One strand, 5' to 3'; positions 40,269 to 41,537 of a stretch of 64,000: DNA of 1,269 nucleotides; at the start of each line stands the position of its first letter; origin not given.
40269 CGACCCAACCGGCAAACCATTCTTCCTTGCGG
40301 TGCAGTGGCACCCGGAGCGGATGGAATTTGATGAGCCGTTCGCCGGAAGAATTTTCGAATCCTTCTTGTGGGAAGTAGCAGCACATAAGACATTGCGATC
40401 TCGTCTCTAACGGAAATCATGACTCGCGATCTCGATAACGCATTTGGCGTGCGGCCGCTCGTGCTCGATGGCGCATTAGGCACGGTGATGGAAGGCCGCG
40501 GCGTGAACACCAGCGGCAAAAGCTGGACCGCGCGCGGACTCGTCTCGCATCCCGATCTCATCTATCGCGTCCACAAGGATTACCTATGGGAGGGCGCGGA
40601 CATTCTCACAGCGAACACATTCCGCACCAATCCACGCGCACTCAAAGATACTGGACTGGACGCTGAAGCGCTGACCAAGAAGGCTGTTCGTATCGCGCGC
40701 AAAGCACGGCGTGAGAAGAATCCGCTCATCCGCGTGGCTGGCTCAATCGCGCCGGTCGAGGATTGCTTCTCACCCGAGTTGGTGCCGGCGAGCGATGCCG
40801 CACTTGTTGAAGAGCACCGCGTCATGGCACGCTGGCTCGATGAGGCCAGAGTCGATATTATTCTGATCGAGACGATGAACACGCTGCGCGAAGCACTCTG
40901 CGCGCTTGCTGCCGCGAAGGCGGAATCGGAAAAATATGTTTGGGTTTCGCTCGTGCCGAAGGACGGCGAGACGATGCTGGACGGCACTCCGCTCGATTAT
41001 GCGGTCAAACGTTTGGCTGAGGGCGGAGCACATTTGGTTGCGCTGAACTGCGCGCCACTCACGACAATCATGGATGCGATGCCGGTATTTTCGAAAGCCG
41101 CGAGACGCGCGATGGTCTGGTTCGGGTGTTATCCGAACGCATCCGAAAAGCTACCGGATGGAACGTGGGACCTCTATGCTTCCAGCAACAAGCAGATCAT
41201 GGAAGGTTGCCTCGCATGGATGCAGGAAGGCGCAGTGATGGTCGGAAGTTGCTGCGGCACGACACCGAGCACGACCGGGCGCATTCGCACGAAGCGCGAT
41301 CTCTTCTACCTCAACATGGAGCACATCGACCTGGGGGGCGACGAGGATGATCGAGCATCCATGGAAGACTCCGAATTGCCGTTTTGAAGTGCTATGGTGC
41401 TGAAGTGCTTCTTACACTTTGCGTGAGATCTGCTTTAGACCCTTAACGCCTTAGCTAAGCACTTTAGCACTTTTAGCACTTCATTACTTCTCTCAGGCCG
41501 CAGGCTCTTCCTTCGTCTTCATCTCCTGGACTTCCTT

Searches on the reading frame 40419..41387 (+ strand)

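Call 60: search_protein_families(library=pfam, proteins=[window:40419-41387:+], max_evalue=0.01)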
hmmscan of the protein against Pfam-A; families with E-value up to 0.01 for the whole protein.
window:40419-41387:+ (322 aa): 1 family
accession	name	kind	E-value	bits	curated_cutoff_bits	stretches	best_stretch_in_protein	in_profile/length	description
PF02574.22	S-methyl_trans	-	1.7e-57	195.9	22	1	14-290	1-280/283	Homocysteine S-methyltransferase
